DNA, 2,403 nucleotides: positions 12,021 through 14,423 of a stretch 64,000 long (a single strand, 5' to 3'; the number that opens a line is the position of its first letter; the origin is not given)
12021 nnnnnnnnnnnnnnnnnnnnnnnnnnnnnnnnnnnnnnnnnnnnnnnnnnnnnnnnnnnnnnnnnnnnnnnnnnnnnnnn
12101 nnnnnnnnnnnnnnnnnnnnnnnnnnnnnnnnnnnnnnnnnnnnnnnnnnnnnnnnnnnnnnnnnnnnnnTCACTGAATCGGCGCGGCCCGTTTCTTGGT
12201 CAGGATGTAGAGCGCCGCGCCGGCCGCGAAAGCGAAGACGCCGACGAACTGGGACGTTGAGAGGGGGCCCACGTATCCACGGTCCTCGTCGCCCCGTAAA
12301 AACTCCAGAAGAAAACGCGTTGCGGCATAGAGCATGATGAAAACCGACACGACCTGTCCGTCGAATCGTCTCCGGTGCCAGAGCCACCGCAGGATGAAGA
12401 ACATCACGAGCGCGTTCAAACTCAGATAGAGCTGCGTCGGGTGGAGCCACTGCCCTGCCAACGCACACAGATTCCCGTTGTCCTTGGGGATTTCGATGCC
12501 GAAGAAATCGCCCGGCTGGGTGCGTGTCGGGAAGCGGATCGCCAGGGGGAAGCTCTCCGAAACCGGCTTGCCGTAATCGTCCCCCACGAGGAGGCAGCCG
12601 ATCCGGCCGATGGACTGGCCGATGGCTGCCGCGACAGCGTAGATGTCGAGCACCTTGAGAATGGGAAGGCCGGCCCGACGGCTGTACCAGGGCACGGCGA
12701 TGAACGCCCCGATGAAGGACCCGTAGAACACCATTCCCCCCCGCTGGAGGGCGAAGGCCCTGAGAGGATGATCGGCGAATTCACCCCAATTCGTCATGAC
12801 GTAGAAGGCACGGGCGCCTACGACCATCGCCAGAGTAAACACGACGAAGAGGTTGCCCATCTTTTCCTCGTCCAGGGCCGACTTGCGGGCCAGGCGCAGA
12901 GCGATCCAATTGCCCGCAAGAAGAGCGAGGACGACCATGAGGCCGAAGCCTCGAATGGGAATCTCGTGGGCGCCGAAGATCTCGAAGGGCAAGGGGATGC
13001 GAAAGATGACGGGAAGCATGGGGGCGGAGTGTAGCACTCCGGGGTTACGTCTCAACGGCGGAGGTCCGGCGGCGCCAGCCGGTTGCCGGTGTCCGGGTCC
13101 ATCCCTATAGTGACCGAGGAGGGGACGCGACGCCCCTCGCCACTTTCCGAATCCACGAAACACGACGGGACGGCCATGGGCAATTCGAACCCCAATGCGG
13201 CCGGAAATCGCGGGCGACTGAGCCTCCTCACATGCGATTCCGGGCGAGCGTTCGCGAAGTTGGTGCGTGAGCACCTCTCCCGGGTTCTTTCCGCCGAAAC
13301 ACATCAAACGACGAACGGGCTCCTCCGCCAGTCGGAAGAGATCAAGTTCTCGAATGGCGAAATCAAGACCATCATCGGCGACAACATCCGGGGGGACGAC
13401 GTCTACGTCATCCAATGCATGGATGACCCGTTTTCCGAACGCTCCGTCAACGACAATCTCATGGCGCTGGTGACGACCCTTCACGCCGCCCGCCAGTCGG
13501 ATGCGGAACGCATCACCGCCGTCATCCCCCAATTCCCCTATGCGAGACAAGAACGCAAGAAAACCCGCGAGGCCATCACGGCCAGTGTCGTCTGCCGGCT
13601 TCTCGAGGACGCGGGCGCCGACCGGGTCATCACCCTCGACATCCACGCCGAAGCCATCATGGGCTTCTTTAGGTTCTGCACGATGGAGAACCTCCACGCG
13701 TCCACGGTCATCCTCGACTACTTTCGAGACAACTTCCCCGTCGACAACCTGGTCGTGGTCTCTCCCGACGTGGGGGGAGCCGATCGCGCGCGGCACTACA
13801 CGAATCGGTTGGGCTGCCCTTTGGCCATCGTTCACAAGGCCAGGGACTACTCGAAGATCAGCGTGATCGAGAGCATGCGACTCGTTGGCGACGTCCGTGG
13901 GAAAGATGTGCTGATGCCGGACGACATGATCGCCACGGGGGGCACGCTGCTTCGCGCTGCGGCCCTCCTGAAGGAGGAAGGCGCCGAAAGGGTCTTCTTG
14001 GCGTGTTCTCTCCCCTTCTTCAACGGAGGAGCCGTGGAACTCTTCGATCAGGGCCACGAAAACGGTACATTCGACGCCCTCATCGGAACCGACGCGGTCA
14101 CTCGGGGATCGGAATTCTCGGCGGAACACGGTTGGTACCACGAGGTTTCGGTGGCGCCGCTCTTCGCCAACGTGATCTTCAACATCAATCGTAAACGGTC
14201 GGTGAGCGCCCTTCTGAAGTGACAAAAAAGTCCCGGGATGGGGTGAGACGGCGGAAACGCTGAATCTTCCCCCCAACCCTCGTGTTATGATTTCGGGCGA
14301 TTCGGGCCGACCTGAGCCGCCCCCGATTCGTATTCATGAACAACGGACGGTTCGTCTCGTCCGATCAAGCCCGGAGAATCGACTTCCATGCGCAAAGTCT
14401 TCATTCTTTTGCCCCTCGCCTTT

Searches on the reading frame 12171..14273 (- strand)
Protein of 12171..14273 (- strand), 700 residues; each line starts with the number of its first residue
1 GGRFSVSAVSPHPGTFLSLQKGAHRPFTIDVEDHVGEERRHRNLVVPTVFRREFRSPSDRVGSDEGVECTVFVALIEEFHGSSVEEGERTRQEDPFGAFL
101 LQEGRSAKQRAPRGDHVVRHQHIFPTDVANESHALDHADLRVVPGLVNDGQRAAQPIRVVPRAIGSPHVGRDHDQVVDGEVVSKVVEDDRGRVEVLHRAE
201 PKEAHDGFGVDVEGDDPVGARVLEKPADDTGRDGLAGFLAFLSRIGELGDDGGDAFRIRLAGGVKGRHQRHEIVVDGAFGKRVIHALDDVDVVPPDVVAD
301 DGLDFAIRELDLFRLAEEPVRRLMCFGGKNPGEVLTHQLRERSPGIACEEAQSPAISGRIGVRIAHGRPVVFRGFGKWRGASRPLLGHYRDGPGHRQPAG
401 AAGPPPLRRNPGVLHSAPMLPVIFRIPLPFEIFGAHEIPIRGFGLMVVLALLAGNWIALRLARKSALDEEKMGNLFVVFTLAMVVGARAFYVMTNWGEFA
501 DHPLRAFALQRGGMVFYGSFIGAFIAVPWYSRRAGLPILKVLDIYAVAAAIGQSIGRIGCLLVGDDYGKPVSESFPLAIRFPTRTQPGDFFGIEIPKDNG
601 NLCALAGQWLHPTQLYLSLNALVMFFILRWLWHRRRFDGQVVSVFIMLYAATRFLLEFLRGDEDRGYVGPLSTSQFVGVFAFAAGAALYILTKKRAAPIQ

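Call 90: search_protein_families(library=pfam, proteins=[window:12171-14273:-], max_evalue=0.00001)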
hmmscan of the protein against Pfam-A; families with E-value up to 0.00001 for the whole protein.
window:12171-14273:- (700 aa): 1 family
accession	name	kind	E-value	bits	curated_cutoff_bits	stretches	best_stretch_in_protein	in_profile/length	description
PF01790.23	LGT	-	1.1e-54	185.7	24.9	1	434-690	5-239/240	Prolipoprotein diacylglyceryl transferase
